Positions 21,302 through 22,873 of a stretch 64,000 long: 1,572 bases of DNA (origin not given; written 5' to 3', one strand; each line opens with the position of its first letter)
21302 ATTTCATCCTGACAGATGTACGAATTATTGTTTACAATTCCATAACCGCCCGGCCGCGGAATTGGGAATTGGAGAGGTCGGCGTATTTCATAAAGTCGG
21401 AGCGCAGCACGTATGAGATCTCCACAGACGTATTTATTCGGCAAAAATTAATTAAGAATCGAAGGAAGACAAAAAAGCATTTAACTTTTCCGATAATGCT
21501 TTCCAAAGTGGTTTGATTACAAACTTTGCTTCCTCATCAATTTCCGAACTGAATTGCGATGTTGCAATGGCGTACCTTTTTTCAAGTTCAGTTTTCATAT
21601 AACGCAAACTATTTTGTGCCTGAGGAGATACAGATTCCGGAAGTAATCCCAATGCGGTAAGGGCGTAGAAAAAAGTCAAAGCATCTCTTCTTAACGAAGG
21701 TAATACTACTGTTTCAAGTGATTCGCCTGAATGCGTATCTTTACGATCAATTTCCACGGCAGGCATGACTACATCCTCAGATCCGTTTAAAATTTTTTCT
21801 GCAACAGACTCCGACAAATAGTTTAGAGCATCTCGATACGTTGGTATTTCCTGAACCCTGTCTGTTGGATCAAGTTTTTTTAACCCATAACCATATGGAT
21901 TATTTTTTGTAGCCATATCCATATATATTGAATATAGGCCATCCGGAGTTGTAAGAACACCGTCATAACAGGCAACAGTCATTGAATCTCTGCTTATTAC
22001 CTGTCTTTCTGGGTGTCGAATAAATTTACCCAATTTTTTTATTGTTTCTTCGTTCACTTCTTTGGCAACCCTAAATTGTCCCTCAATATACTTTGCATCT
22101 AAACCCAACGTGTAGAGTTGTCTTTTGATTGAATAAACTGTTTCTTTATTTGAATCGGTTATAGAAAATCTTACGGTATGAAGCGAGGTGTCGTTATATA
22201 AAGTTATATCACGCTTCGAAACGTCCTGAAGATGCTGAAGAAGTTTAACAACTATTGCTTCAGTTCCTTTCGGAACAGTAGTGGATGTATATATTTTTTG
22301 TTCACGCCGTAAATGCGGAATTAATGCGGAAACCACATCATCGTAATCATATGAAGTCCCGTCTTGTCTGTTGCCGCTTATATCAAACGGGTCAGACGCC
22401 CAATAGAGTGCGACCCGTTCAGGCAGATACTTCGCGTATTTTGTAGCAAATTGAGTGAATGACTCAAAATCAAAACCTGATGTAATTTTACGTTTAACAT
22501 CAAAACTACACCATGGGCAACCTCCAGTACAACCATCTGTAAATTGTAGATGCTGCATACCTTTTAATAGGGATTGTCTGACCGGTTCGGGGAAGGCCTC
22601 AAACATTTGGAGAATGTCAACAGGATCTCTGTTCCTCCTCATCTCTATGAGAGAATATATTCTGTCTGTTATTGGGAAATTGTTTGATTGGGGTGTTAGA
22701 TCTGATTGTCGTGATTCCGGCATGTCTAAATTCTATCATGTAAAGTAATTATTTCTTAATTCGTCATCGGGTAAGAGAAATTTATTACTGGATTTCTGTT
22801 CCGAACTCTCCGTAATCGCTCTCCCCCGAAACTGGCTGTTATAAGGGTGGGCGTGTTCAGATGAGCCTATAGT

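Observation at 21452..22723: Stand-alone atypical radical-SAM-like gene as a single-gene cassette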

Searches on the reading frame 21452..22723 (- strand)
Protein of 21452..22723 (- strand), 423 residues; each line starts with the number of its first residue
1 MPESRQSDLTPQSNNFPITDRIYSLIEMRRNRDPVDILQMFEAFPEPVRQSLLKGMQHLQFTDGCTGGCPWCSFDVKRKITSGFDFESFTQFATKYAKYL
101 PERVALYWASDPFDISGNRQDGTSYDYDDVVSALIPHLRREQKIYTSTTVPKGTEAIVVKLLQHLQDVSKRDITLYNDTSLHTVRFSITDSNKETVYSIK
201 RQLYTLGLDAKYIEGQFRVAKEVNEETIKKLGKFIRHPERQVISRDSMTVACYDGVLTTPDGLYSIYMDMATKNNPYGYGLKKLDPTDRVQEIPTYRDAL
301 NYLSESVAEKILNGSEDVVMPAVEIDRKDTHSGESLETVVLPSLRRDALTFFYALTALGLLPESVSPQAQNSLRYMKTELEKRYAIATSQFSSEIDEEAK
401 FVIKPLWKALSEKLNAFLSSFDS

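Call 3: search_protein_families(library=pfam, proteins=[window:21452-22723:-], max_evalue=1)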
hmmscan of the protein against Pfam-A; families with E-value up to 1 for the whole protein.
window:21452-22723:- (423 aa): 1 family
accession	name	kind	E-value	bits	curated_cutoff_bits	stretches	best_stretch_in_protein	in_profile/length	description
PF04055.27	Radical_SAM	-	0.082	13.5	29.5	1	60-79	2-20/166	Radical SAM superfamily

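Call 4: search_protein_families(library=ncbifam, proteins=[window:21452-22723:-], max_evalue=1)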
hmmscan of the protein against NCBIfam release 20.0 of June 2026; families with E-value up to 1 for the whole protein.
window:21452-22723:- (423 aa): 2 families
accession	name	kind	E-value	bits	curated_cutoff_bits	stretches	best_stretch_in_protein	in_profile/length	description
NF003679.0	PRK05305.1-3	equivalog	0.093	12.2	252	1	213-258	44-89/234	phosphatidylserine decarboxylase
NF006808.0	PRK09326.1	equivalog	0.12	11.2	444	1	118-269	136-283/341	F420H2 dehydrogenase subunit F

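Call 5: find_homologous_proteins(query=window:21452-22723:-, max_evalue=0.001)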
Query window:21452-22723:- (423 aa): 7 proteins with E <= 0.001 among 7744 candidates.
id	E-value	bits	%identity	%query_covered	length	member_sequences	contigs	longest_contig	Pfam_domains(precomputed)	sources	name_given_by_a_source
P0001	2.4e-282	954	100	100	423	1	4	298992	-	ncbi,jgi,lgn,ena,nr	ncbi:MAG TPA: hypothetical protein VMR81_07900 [Patescibacteria group bacterium]|nr:hypothetical pro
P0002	9.8e-166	570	59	99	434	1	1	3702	-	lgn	-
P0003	1.3e-91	326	41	100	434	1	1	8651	-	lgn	-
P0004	1.2e-86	309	41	91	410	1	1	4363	-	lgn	-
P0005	9.0e-86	306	40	93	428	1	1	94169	-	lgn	-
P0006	8.6e-79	283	38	93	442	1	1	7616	-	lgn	-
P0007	3.2e-75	272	36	93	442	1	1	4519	-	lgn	-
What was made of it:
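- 21452..22723 (-): CDS, 423 aa, divergent PoyD-like radical SAM protein. It is identical to an NCBI 'hypothetical protein VMR81_07900 [Patescibacteria group bacterium]' (call 5).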

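Call 6: search_solved_structures(query=window:21452-22723:-, max_evalue=10)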
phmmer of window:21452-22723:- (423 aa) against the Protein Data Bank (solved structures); distinct sequences matched with E-value up to 10: 0.

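Call 13: find_encoding_contigs(protein=P0005, flank=10000, max_places=4)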
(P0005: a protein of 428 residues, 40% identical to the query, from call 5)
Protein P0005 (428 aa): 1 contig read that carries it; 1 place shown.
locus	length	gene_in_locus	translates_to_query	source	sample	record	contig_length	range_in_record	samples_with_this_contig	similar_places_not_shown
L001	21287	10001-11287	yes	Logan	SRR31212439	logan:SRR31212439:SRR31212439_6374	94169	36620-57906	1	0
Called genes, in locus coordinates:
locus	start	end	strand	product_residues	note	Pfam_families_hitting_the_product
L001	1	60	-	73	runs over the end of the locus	-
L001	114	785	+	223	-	-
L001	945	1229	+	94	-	-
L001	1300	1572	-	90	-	PF18905:DUF5661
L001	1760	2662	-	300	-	PF00149:Metallophos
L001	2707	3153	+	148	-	PF10604:Polyketide_cyc2 (weak), PF03364:Polyketide_cyc (faint)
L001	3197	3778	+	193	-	-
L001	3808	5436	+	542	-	PF02463:SMC_N (faint), PF13175:AAA_15 (faint), PF13555:AAA_29 (faint), PF00005:ABC_tran, PF05729:NACHT (faint), PF13401:AAA_22 (faint), PF00005:ABC_tran, PF13304:AAA_21 (weak)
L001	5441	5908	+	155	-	PF00293:NUDIX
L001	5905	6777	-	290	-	-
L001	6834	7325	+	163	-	-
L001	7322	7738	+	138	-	PF13420:Acetyltransf_4, PF00583:Acetyltransf_1, PF13673:Acetyltransf_10, PF23209:IDM1_C (weak), PF13508:Acetyltransf_7, PF08445:FR47 (weak)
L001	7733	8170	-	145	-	PF00293:NUDIX, PF14815:NUDIX_4 (weak)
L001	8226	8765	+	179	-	PF24585:YunG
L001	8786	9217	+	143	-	PF00293:NUDIX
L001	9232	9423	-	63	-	-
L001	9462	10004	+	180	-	PF14066:DUF4256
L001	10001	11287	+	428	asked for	-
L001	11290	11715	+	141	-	PF08818:DUF1801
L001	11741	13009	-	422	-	PF03600:CitMHS, PF07158:MatC_N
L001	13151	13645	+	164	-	-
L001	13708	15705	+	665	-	-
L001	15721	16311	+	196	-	-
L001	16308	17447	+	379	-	PF09903:DUF2130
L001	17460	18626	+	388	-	PF00930:DPPIV_N (faint), PF26550:Tricorn_2nd (weak), PF26549:Tricorn_N (weak)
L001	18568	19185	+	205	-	-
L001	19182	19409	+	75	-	-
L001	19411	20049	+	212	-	PF09335:VTT_dom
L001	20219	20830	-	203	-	PF00775:Dioxygenase_C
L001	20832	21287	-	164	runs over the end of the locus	PF00903:Glyoxalase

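Call 14: find_encoding_contigs(protein=P0003, flank=10000, max_places=4)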
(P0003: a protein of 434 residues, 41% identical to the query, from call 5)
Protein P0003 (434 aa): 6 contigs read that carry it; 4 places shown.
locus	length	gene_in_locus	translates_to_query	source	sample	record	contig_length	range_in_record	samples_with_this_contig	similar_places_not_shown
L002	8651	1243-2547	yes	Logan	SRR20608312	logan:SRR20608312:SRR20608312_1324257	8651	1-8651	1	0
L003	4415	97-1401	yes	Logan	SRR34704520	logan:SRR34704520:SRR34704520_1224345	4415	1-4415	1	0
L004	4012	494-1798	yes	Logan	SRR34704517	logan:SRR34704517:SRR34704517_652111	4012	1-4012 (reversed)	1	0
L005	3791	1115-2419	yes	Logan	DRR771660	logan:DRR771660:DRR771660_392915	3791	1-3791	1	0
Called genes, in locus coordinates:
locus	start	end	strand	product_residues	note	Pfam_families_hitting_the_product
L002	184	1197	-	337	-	PF05148:Methyltransf_8 (weak), PF02353:CMAS (faint), PF13489:Methyltransf_23, PF01209:Ubie_methyltran (weak), PF13847:Methyltransf_31 (faint), PF08241:Methyltransf_11, PF13649:Methyltransf_25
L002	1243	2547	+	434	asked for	-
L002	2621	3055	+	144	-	-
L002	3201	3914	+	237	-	-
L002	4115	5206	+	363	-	-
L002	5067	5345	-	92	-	-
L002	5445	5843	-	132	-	-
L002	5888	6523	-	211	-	PF08843:AbiEii (faint)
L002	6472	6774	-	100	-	-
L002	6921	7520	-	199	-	-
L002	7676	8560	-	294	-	-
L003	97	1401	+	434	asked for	-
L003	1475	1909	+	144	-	-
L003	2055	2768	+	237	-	-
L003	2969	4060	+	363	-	-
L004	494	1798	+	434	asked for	-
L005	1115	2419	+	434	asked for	-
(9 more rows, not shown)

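Call 15: find_encoding_contigs(protein=P0006, flank=10000, max_places=4)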
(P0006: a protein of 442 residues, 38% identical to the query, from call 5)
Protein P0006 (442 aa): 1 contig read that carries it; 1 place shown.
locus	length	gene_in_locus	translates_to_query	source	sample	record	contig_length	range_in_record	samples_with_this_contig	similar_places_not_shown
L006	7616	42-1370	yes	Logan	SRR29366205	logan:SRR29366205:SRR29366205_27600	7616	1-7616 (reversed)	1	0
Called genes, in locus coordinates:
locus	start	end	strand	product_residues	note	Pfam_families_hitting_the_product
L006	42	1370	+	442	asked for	-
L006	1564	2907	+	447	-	-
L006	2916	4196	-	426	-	PF05977:MFS_3, PF07690:MFS_1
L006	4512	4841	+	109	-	PF25213:HVO_A0261_N (weak), PF01638:HxlR (weak), PF01022:HTH_5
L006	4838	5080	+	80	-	PF13192:Thioredoxin_3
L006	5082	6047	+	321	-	PF03773:ArsP_1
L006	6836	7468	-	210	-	PF06821:Ser_hydrolase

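Call 16: find_encoding_contigs(protein=P0007, flank=10000, max_places=4)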
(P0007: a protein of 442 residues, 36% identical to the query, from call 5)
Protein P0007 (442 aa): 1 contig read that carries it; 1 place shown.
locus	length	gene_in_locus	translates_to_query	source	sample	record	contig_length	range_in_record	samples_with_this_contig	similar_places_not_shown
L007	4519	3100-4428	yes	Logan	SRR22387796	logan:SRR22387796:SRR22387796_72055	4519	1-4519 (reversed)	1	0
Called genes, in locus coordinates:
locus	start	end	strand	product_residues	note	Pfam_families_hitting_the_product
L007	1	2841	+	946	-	?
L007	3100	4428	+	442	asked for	-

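Call 17: predict_structure(alignment_id=A1)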
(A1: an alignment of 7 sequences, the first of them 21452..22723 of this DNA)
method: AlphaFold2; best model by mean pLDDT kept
length: 423 residues; sequences in the alignment: 7
mean_pLDDT: 75.0   pTM: 0.76
mean pLDDT of the five models: 75.0, 74.0, 71.8, 70.6, 68.7
residues with pLDDT >= 90: 120; 70-90: 173; 50-70: 67; < 50: 63
segments of 3 or more residues with pLDDT < 50: 1-16, 66-76, 219-251
pLDDT, mean of each block of 10 residues (from residue 1): 32 44 71 91 95 87 56 49 91 95 66 76 89 91 72 82 91 84 71 83 93 69 36 32 36 76 83 64 94 75 75 80 87 92 76 83 89 91 85 60 81 87 50
secondary structure, 60 per line:
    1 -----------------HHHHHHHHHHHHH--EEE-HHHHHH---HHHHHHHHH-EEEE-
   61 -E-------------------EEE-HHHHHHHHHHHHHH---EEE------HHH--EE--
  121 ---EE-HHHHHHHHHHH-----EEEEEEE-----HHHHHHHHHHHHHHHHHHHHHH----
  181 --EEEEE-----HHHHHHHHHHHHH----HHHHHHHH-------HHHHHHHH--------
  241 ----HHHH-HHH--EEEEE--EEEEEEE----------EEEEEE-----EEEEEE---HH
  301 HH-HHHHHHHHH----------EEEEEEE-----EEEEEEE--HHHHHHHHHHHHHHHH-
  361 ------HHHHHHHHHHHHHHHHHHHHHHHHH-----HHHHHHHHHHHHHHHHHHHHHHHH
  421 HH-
elements in order: H18-30 E33-35 H37-42 H46-54 E56-59 E82-84 H86-99 E103-105 H127-137 E143-149 H155-176 E183-187 H193-205 H210-217 H225-232 H245-248 E255-259 E262-268 E279-284 E290-295 H299-302 H304-312 E323-329 E335-341 H344-359 H367-391 H397-422

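Call 21: fold_search(model_id=the predicted structure, library=pdb)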
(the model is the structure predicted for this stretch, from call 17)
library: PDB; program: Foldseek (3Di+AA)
matches with E <= 10: 357; with E <= 0.001: 0
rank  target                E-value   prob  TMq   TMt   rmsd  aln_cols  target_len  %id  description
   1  7mjx_A                4.1e-02  0.91  0.21  0.21  10.2       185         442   11  MiaB in the complex with 5'-deoxyadenosine, methionine and RNA (released 2021-09-15)
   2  7mjy_A                2.8e-01  0.84  0.25  0.24   6.4       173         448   12  MiaB in the complex with s-adenosyl-L-homocysteine and RNA (released 2021-09-15)
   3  5vyw_D                3.0e-01  0.23  0.16  0.08  14.5       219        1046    9  Crystal structure of Lactococcus lactis pyruvate carboxylase (released 2017-08-16)
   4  6q2p_A                3.0e-01  0.21  0.22  0.27  13.0       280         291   12  Crystal structure of mouse viperin bound to cytidine triphosphate and S-adenosylhomocysteine (released 2020-01-22)
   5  4wcx_A                3.0e-01  0.20  0.19  0.18  19.9       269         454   10  Crystal structure of HydG: A maturase of the [FeFe]-hydrogenase (released 2015-02-04)
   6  9n1d                  3.3e-01  0.10  0.18  0.14  18.6       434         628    9  Crystal structure of CysS from Corallococcus sp. CA054B with 5'-deoxyadenosine and methionine bound (released 2026-01-28)
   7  4tu1_B                4.0e-01  0.09  0.17  0.20  20.6       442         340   12  Structure of Toxoplasma gondii fructose 1,6 bisphosphate aldolase (released 2014-09-03)
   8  3odm_D                4.0e-01  0.05  0.13  0.11  22.0       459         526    9  Archaeal-type phosphoenolpyruvate carboxylase (released 2011-02-02)
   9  3feq_L                4.7e-01  0.18  0.17  0.18  15.1       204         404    8  Crystal structure of uncharacterized protein eah89906 (released 2008-12-16)
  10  9dfw_C                5.0e-01  0.14  0.15  0.19  10.8       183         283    7  X-ray crystal structure of an engineered Viperin-like enzyme from T. virens with bound CTP and SAM (released 2025-02-12)
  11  1n8i                  5.0e-01  0.03  0.11  0.08  21.7       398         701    8  Biochemical and Structural Studies of Malate Synthase from Mycobacterium tuberculosis (released 2002-12-18)
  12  9dfn                  5.8e-01  0.20  0.24  0.32  14.6       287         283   11  X-ray crystal structure of the second viperin-like enzyme from Trichoderma virens with bound CTP and SAM (released 2025-02-19)
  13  6q2p_B                5.8e-01  0.15  0.21  0.27  11.4       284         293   11  Crystal structure of mouse viperin bound to cytidine triphosphate and S-adenosylhomocysteine (released 2020-01-22)
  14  6k7z_C                6.1e-01  0.16  0.15  0.20   7.9       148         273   15  Crystal structure of a GH18 chitinase from Pseudoalteromonas aurantia (released 2020-06-10)
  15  4cid                  6.1e-01  0.08  0.13  0.12  20.4       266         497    9  Structural insights into the N-terminus of the EHD2 ATPase (released 2014-02-19)
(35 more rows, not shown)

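Call 22: search_protein_representatives(alignment_id=A1)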
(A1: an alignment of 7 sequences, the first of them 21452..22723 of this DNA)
Query: 7 sequences, 426 profile positions. Proteins with E-value up to 0.001 (for the whole library): 392; up to 1e-10: 203; up to 1e-30: 47. The best 150 are listed.
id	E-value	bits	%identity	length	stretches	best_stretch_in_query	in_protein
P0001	9.2e-193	656.9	-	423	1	5-425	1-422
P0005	1.5e-188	643.1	-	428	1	4-420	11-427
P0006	2.6e-171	586.2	-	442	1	4-424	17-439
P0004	9.2e-170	581.1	-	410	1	18-419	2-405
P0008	4.7e-152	522.8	-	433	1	13-420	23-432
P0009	2.5e-115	401.8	-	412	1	24-414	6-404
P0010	1.7e-102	359.5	-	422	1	24-424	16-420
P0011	1.3e-101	356.6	-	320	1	120-419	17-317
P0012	8.7e-82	291.3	-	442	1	24-418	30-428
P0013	2.9e-66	240.1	-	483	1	13-421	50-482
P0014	5.5e-60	219.5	-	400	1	33-409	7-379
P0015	7.2e-58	212.5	-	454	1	19-384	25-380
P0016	6.1e-55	202.8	-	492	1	25-421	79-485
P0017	2.0e-54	201.1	-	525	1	20-416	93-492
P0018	6.7e-51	189.5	-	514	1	28-418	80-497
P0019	1.3e-47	178.7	-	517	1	27-423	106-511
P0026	2.9e-41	157.8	-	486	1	22-420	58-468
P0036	8.3e-35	136.5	-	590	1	33-307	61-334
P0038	4.6e-34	134.1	-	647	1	31-293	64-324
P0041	2.1e-33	131.9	-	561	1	33-324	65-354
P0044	8.7e-33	129.9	-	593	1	32-290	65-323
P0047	1.3e-31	125.9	-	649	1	31-382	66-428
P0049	4.1e-31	124.3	-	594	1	31-307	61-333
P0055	1.7e-29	119.0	-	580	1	35-389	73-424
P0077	3.1e-23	98.4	-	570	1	37-304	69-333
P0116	2.8e-16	75.5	-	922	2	36-105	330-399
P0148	1.7e-13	66.3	-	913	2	23-104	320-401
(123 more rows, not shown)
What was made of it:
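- An exhaustive HMM search finds 392 representatives (call 22).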

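Call 23: search_solved_structures(query=A1, max_evalue=10, show_alignments=3)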
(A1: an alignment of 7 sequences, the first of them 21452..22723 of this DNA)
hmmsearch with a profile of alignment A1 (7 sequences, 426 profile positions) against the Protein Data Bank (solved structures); distinct sequences matched with E-value up to 10: 0.
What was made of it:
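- Tried and rejected: Sequence searches of the PDB with the protein and with the A1 profile returned nothing (calls 6, 23).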

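Call 28: search_protein_families(library=pfam, alignment_id=A3, max_evalue=0.01)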
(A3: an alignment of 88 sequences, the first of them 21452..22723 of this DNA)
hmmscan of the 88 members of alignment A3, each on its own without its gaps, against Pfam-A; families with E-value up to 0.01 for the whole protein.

A. member 1, window:21452-22723:- (423 aa): 0 families

B. families by the number of members that match (of 88 scanned): 24 families
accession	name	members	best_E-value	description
PF04055.27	Radical_SAM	37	1.6e-08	Radical SAM superfamily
PF13649.12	Methyltransf_25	2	1.1e-22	Methyltransferase domain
PF13847.12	Methyltransf_31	2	2.7e-19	Methyltransferase domain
PF08241.18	Methyltransf_11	2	1.9e-18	Methyltransferase domain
PF08242.18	Methyltransf_12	2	1.2e-11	Methyltransferase domain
PF03848.20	TehB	2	3.3e-11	Tellurite resistance protein TehB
PF01209.24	Ubie_methyltran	2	4.1e-11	ubiE/COQ5 methyltransferase family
PF13489.12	Methyltransf_23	2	3.8e-09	Methyltransferase domain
PF05175.20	MTS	2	5.5e-09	Methyltransferase small domain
PF00891.24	Methyltransf_2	2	8.4e-06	O-methyltransferase domain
PF02353.26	CMAS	2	0.00022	Mycolic acid cyclopropane synthetase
PF09445.16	Methyltransf_15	2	0.00059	RNA cap guanine-N2 methyltransferase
PF01728.25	FtsJ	1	2.1e-06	FtsJ-like methyltransferase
PF01739.24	CheR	1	0.00019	CheR methyltransferase, SAM binding domain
PF00398.26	RrnaAD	1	0.00033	Ribosomal RNA adenine dimethylase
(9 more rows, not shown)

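Call 29: search_protein_families(library=ncbifam, alignment_id=A3, max_evalue=0.01)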
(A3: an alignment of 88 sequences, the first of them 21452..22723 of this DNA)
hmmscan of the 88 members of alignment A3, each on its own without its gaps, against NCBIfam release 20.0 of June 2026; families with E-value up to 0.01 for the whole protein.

A. member 1, window:21452-22723:- (423 aa): 0 families

B. families by the number of members that match (of 88 scanned): 76 families (the first 25 are shown)
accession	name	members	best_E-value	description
TIGR04517.1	rSAM_PoyD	48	1e-11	radical SAM family RiPP maturation amino acid epimerase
TIGR00089.1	TIGR00089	16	1.7e-05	MiaB/RimO family radical SAM methylthiotransferase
TIGR01579.1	MiaB-like-C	3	2.4e-05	tRNA (N(6)-L-threonylcarbamoyladenosine(37)-C(2))-methylthiotransferase MtaB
TIGR01125.1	TIGR01125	3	0.00089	30S ribosomal protein S12 methylthiotransferase RimO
TIGR01578.1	MiaB-like-B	3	0.0015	tRNA (N(6)-L-threonylcarbamoyladenosine(37)-C(2))-methylthiotransferase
NF041820.1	daptide_MTase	2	6.2e-19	daptide-type RiPP biosynthesis methyltransferase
NF043040.1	corrin_prot_MT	2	3.7e-15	corrinoid protein-associated methyltransferase CpaM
TIGR01934.1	MenG_MenH_UbiE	2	8.9e-14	ubiquinone/menaquinone biosynthesis methyltransferase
NF001243.0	PRK00216.1-4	2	3.4e-13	demethylmenaquinone methyltransferase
TIGR01983.1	UbiG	2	3.9e-13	bifunctional 2-polyprenyl-6-hydroxyphenol methylase/3-demethylubiquinol 3-O-methyltransferase UbiG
TIGR02021.1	BchM-ChlM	2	8.1e-13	magnesium protoporphyrin IX methyltransferase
NF001244.0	PRK00216.1-5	2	9.9e-13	bifunctional demethylmenaquinone methyltransferase/2-methoxy-6-polyprenyl-1,4-benzoquinol methylase UbiE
NF008992.0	PRK12335.1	2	1.2e-12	SAM-dependent methyltransferase TehB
TIGR02752.1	MenG_heptapren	2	2.4e-12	demethylmenaquinone methyltransferase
TIGR00477.1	tehB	2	8.5e-12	tellurite resistance methyltransferase TehB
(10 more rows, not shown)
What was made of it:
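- Closest known: MiaB/RimO methylthiotransferases. Same: 16/88 relatives hit TIGR00089 weakly (call 29).
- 48/88 relatives hit TIGR04517 PoyD as the leading NCBIfam family (call 29).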
